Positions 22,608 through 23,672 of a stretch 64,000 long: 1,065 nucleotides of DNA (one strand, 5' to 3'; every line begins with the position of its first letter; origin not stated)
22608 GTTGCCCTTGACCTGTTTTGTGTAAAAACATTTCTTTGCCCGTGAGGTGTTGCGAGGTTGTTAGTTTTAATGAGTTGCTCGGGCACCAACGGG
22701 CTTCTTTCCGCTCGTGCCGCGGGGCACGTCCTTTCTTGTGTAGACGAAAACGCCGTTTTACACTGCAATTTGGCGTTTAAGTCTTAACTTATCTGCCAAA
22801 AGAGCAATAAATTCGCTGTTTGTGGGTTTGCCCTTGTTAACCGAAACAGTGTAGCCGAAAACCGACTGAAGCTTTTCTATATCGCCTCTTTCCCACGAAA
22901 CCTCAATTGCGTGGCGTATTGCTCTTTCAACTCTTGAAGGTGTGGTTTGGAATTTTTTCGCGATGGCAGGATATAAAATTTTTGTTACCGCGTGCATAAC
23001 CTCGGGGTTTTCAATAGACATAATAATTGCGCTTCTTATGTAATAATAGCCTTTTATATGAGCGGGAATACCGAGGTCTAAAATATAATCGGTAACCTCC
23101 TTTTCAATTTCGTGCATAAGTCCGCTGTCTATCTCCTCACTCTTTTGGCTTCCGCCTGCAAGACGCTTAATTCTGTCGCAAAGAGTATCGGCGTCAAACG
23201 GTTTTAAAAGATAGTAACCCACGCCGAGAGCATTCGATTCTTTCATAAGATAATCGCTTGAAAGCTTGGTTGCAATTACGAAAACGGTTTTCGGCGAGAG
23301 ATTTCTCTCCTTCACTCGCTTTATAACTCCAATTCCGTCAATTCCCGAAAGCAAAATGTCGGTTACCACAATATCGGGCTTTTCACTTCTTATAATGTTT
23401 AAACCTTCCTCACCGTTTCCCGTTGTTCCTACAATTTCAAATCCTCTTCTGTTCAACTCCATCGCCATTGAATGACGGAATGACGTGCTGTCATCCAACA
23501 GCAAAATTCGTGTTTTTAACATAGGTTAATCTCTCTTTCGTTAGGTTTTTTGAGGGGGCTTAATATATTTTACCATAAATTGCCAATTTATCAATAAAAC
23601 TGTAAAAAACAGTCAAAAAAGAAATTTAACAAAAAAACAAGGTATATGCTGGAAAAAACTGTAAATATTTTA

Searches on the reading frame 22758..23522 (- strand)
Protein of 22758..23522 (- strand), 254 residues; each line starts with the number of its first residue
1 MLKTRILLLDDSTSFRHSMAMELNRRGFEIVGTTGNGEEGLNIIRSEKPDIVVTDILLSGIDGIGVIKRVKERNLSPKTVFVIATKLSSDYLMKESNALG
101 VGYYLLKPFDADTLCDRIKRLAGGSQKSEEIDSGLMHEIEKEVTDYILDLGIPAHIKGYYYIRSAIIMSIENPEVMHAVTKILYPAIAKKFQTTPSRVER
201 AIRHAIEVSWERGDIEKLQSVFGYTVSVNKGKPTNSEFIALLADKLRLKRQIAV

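Call 12: search_protein_families(library=pfam, proteins=[window:22758-23522:-], max_evalue=0.001)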
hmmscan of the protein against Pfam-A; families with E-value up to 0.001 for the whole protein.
window:22758-23522:- (254 aa): 2 families
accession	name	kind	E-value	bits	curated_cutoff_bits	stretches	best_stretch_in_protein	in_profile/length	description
PF08769.17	Spo0A_C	-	1.5e-43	147.5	25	1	143-246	1-104/104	Sporulation initiation factor Spo0A C terminal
PF00072.30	Response_reg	-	1.3e-19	70.9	30.2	1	6-119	1-111/111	Response regulator receiver domain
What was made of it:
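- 22758..23522 (-): spo0A (response regulator receiver + Spo0A_C). It is the conserved divergent neighbour of the ancestral paralogue. Pfam PF08769 E 1.5e-43 (call 12).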
